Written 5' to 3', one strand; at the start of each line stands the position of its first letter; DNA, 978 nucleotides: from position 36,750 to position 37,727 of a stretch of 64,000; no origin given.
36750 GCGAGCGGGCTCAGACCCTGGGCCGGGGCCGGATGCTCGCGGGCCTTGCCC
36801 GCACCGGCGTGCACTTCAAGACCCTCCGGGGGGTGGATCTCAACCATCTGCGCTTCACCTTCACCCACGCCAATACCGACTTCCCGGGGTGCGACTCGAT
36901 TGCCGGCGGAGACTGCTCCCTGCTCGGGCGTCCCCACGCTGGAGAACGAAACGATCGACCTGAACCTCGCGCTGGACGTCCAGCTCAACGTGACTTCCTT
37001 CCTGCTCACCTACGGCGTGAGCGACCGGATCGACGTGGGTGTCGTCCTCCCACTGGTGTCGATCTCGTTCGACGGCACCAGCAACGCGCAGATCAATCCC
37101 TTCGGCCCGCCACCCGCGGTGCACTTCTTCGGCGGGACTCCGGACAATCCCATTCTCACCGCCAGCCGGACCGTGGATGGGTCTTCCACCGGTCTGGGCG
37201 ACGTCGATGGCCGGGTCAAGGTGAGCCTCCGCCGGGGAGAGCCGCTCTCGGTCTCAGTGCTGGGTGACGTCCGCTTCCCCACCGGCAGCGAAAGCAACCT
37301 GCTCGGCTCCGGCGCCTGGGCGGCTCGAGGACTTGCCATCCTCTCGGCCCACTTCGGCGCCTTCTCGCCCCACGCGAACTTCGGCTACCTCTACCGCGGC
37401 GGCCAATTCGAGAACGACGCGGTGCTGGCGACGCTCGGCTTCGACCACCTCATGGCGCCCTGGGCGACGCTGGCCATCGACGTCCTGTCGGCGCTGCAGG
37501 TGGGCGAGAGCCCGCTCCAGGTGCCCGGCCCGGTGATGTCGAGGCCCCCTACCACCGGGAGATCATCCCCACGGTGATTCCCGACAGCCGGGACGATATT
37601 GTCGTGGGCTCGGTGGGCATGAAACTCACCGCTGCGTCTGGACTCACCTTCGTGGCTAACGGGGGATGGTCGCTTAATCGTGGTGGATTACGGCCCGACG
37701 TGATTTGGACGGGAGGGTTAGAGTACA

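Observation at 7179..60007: A family of intercistronic arm-spacer-arm elements built from short-period (7-9 nt) repeats, whose arms donate the stop codon of the upstream gene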

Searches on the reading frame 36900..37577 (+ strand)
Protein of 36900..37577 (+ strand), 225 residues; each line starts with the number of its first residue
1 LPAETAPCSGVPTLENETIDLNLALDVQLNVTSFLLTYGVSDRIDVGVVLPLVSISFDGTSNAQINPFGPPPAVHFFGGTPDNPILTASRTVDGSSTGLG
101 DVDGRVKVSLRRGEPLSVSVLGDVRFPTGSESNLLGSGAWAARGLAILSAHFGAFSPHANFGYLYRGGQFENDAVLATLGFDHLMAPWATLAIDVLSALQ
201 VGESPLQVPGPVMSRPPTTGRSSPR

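Call 42: search_protein_families(library=pfam, proteins=[window:36900-37577:+])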
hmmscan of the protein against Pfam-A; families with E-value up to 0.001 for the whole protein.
window:36900-37577:+ (225 aa): 1 family
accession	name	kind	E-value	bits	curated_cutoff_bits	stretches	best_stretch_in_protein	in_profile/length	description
PF13557.12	Phenol_MetA_deg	-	8.5e-07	29.7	22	1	36-169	33-147/242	Putative MetA-pathway of phenol degradation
